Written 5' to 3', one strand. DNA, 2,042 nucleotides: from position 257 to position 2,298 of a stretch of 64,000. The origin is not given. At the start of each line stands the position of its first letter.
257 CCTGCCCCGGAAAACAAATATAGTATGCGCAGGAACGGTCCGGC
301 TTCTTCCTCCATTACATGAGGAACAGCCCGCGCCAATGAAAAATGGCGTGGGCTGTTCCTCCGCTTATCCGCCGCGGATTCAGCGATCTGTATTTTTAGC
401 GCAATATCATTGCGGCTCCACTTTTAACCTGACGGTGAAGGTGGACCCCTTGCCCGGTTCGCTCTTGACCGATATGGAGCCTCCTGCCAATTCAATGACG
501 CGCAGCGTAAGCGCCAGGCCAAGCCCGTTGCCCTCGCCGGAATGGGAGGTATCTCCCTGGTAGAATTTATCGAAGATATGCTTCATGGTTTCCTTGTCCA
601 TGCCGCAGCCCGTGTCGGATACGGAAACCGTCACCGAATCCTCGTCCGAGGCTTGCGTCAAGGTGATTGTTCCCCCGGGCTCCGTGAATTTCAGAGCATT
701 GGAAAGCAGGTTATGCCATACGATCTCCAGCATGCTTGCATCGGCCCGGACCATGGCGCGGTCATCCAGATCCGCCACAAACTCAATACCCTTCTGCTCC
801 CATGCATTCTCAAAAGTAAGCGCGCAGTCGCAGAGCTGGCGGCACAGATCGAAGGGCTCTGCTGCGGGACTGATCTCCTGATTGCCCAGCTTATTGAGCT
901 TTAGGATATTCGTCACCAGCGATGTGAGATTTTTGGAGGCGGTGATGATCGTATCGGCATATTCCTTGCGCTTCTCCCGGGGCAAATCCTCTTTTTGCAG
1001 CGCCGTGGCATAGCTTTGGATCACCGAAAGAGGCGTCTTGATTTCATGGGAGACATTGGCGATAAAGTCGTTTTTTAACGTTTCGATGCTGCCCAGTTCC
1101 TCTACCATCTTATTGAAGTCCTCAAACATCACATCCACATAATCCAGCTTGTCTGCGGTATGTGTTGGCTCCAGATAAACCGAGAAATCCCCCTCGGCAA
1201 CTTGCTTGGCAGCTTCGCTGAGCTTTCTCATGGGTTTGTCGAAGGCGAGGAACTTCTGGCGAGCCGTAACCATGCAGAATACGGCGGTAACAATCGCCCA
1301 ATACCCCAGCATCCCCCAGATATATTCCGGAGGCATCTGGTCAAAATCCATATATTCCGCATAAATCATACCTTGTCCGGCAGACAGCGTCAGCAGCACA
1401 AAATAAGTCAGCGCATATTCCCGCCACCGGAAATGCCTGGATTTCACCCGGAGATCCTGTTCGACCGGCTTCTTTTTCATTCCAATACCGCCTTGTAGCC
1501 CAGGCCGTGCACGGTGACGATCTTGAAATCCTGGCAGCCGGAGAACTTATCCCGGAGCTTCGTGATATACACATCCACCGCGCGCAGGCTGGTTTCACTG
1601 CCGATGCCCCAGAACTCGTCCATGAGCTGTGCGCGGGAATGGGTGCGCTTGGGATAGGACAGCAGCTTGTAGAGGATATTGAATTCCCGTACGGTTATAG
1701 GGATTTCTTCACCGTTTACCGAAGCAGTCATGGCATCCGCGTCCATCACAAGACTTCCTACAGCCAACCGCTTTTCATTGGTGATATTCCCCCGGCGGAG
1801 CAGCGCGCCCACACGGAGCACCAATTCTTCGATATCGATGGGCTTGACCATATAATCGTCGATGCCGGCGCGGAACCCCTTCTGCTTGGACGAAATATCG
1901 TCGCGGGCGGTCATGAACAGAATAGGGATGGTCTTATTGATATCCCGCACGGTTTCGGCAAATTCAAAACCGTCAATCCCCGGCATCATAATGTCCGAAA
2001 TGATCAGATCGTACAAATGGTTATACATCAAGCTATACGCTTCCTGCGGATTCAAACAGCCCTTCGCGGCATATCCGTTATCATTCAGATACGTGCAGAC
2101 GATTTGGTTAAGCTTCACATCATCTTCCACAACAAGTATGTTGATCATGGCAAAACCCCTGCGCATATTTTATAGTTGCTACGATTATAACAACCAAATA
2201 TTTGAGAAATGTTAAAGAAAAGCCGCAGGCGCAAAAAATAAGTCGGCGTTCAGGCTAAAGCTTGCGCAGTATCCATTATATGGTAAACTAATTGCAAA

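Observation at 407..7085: Co-regulated radical SAM + efflux + membrane protein operon with an intramembrane-sensing two-component system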

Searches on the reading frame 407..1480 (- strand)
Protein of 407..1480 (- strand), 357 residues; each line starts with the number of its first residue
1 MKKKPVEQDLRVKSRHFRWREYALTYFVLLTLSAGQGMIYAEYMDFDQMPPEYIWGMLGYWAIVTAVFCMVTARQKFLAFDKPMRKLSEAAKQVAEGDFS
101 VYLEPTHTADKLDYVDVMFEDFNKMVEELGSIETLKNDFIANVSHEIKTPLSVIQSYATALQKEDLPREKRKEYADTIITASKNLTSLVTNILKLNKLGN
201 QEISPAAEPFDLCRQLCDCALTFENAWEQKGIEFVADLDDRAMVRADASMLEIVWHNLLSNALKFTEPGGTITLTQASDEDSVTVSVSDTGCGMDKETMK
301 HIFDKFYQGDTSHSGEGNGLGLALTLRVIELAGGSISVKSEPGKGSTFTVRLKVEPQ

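Call 3: search_protein_families(library=pfam, proteins=[window:407-1480:-], max_evalue=0.01)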
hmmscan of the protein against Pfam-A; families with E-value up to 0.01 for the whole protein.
window:407-1480:- (357 aa): 4 families
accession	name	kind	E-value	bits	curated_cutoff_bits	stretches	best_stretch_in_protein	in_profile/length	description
PF02518.31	HATPase_c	-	8.8e-30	103.8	26.4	1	247-355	2-110/111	Histidine kinase-, DNA gyrase B-, and HSP90-like ATPase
PF00512.31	HisKA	-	6.8e-17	61.7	26.9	1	136-200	2-65/66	His Kinase A (phospho-acceptor) domain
PF00672.30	HAMP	-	0.00033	21.3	25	0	82-103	8-29/53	HAMP domain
PF13581.12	HATPase_c_2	-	0.0019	18.6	27.4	1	258-327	39-107/127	Histidine kinase-like ATPase domain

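Call 4: search_protein_families(library=ncbifam, proteins=[window:407-1480:-], max_evalue=0.01)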
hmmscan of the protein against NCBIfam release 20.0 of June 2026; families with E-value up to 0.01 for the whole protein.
window:407-1480:- (357 aa): 88 families (the best 25 are shown)
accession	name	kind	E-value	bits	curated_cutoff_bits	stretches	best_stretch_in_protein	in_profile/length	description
NF046044.1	PnpS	equivalog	3.2e-57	194.3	400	1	99-352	137-389/390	two-component system histidine kinase PnpS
TIGR02966.1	phoR_proteo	equivalog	7.2e-51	173.2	334.2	1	125-352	103-333/333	phosphate regulon sensor histidine kinase PhoR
NF047874.1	MASE3_PAS_HK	subfamily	1.3e-49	169.6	560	1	120-354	382-625/655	MASE3 domain-containing sensor histidine kinase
NF033092.0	HK_WalK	equivalog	5.9e-48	163.8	725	1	130-352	366-592/594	cell wall metabolism sensor histidine kinase WalK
TIGR01386.1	cztS_silS_copS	subfamily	9.9e-45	153.3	292.55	1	58-352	170-456/457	heavy metal sensor histidine kinase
NF012163.2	BaeS_SmeS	equivalog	1.5e-44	152.7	500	1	43-352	155-456/457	sensor histidine kinase efflux regulator BaeS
NF008312.0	PRK11100.1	equivalog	8.1e-43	146.9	356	1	63-354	190-474/477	two-component system sensor histidine kinase CreC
NF038297.2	hybrid_HK_HrmK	equivalog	2e-42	145.6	725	1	111-356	210-459/607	hybrid histidine kinase/response regulator HrmK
NF007837.0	PRK10549.1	equivalog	3.1e-42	144.8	603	1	44-355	156-459/466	envelope stress sensor histidine kinase BaeS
TIGR02956.1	TMAO_torS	equivalog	1e-41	143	676.5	1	136-354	464-682/967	TMAO reductase system sensor histidine kinase/response regulator TorS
NF041210.1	his_kin_PieS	equivalog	1.3e-40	139.9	850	1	83-353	194-469/474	two component system sensor histidine kinase PieS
NF033091.0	HK_VanS_ACDEFG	equivalog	4.2e-39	134.4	400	1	84-352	22-292/293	vancomycin resistance histidine kinase VanS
NF008302.0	PRK11091.1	equivalog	4.8e-39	134.2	838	1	129-355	276-506/779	aerobic respiration two-component sensor histidine kinase ArcB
NF008468.0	PRK11360.1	equivalog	7.8e-39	133.5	646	1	139-356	399-610/616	two-component system sensor histidine kinase AtoS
NF008318.0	PRK11107.1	equivalog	2e-38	132.1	890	1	135-355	292-519/920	two-component sensor histidine kinase BarA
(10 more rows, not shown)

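Call 80: search_solved_structures(query=window:407-1480:-, max_evalue=1e-15)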
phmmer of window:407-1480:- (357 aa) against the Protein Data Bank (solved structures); distinct sequences matched with E-value up to 1e-15: 27.
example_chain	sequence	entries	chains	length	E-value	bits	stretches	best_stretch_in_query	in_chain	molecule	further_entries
7z8n_A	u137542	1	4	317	5.2e-33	117.8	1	112-353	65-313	Histidine kinase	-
6paj_A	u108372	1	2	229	1.1e-32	116.7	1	132-353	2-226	Sensor protein SrrB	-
4q20_A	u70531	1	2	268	1.4e-30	109.8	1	129-353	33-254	Sensor protein DivL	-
4jas_A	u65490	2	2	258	2.6e-30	108.9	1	123-351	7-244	Histidine kinase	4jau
5uht_A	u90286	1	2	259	2.2e-29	105.9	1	123-351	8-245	Sensor histidine kinase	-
3dge_A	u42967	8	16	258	2.4e-29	105.8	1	123-351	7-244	Sensor protein | Histidine kinase | Sensor histidine kinase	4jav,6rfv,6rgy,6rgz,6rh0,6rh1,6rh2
2c2a_A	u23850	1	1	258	2.4e-29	105.7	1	123-351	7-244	SENSOR HISTIDINE KINASE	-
6azr_A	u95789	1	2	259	1.1e-28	103.6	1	123-351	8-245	Sensor histidine kinase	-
4i5s_A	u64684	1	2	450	1.9e-28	102.8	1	136-355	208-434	Putative histidine kinase CovS; VicK-like protein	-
6rh7_A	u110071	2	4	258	6e-28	101.2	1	123-351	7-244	Sensor histidine kinase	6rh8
4u7n_A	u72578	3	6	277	2.3e-25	92.7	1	125-356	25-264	Histidine protein kinase sensor protein | Histidine kinase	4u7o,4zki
5c93_A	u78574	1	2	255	3.7e-25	92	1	129-356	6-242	Histidine kinase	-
6qrj_A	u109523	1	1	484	7.2e-25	91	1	140-349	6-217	Hybrid kinase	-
7p8e_A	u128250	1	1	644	2.6e-23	85.9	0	120-279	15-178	Receiver domain of histidine kinase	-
6dk7_A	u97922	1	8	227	2.7e-21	79.3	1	138-357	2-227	RetS (Regulator of Exopolysaccharide and Type III Secretion)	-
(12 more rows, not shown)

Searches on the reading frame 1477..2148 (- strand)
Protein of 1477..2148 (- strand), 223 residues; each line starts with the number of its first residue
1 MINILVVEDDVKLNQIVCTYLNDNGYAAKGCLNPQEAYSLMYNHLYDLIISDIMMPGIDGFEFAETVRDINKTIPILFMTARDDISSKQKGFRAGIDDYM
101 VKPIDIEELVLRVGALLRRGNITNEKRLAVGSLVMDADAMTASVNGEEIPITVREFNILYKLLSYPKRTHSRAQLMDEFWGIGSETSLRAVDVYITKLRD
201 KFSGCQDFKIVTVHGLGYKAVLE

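Call 3: search_protein_families(library=pfam, proteins=[window:1477-2148:-], max_evalue=0.01)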
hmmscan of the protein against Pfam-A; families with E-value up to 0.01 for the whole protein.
window:1477-2148:- (223 aa): 2 families
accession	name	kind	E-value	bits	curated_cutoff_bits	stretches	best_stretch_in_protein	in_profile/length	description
PF00072.30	Response_reg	-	2.2e-26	92.6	30.2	1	4-113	1-110/111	Response regulator receiver domain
PF00486.34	Trans_reg_C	-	5.6e-18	65.2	26.2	1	146-219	1-76/77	Transcriptional regulatory protein, C terminal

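Call 4: search_protein_families(library=ncbifam, proteins=[window:1477-2148:-], max_evalue=0.01)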
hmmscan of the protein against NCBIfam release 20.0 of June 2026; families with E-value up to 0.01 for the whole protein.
window:1477-2148:- (223 aa): 96 families (the best 25 are shown)
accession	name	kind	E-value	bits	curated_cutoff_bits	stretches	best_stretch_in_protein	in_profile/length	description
NF053854.1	RespRegPhoBBctds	equivalog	9.4e-50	169.1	270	1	4-219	1-223/225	two-component system response regulator PhoB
NF040689.1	MtrAB_MtrA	equivalog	1.1e-46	158.9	300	1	4-220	1-218/219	MtrAB system response regulator MtrA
TIGR02154.1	PhoB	equivalog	1.6e-46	158.5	296.2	1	3-219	4-224/226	phosphate regulon transcriptional regulator PhoB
NF051850.1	RespRegRprY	equivalog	5.4e-45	153.6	370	1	2-221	5-227/234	response regulator transcription factor RprY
TIGR01387.1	cztR_silR_copR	subfamily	8e-44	149.9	279.2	1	4-218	1-216/218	heavy metal response regulator transcription factor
NF041734.1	resp_reg_RppA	equivalog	5e-43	147.1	250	1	3-219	2-226/229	two-component system response regulator RppA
NF007928.2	PRK10643.1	equivalog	4.3e-41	140.9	330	1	3-219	2-215/216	two-component system response regulator PmrA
NF012023.0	PRK15479.1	equivalog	5.3e-41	140.6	337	1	3-219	2-216/224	transcriptional regulator TctD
NF008296.0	PRK11083.1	equivalog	6.3e-41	140.2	273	1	3-219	5-224/228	two-component system response regulator CreB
NF045944.1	ResRegRpaBCyano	equivalog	6.6e-41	140.2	330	1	5-219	1-226/229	response regulator transcription factor RpaB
NF008567.0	PRK11517.1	equivalog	7.9e-40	136.6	353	1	3-220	2-218/223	response regulator transcription factor HprR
NF000402.1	vanR-B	exception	1.3e-39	135.9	480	1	2-219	3-215/219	vancomycin resistance response regulator transcription factor VanR-B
NF041733.1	resp_reg_CseB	equivalog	2e-38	132.1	350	1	3-219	2-225/228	two-component system response regulator CseB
NF033120.0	vanR_FM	exception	5.3e-38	131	460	1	2-219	4-228/231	vancomycin resistance response regulator transcription factor, VanR-F/VanR-M family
NF045991.1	RespRegCtrARhodob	equivalog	3.2e-37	128.5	350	1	3-218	2-219/224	response regulator transcription factor CtrA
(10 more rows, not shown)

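Call 79: search_solved_structures(query=window:1477-2148:-, max_evalue=1e-20)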
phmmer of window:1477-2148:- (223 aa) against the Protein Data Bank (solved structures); distinct sequences matched with E-value up to 1e-20: 21.
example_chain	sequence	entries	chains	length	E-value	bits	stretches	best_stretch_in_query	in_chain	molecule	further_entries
1kgs_A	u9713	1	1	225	7.4e-34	120.7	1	2-220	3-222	DNA BINDING RESPONSE REGULATOR D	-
2gwr_A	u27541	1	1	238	2.7e-31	112.3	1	3-220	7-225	DNA-binding response regulator mtrA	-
2oqr_A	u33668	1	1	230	3.1e-31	112.1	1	3-219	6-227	Sensory transduction protein regX3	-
1ys6_A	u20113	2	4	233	8.8e-31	110.6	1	4-218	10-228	Transcriptional regulatory protein prrA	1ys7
8jo2_H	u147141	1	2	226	1.6e-29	106.6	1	3-219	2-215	DNA-binding transcriptional regulator BasR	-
4s04_A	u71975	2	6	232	1.7e-29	106.4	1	3-219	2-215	DNA-binding transcriptional regulator BasR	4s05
9dvt_R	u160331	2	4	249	2.6e-27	99.3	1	3-219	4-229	DNA-binding dual master transcriptional regulator RpaA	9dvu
3q9s_A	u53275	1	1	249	6.6e-26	94.7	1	3-210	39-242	DNA-binding response regulator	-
8uuz_A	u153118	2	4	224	4.6e-25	92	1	3-219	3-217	DNA-binding response regulator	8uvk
8uvx_B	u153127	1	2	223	4.8e-25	91.9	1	3-219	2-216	DNA-binding response regulator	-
4b09_A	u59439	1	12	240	7.2e-25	91.3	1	3-219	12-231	TRANSCRIPTIONAL REGULATORY PROTEIN BAER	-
9ji3_J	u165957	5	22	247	1.5e-24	90.3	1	3-218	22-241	DNA-binding response regulator | Possible two component system response transcriptional positive regulator PhoP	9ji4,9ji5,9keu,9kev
3r0j_A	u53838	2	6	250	1.6e-24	90.2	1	3-218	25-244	POSSIBLE TWO COMPONENT SYSTEM RESPONSE TRANSCRIPTIONAL POSITIVE REGULATOR PHOP | Response regulator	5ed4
3t6k_A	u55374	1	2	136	1.9e-23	86.7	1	4-122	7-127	Response regulator receiver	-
9ket_J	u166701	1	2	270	9.3e-22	81.2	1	47-218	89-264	Possible two component system response transcriptional positive regulator PhoP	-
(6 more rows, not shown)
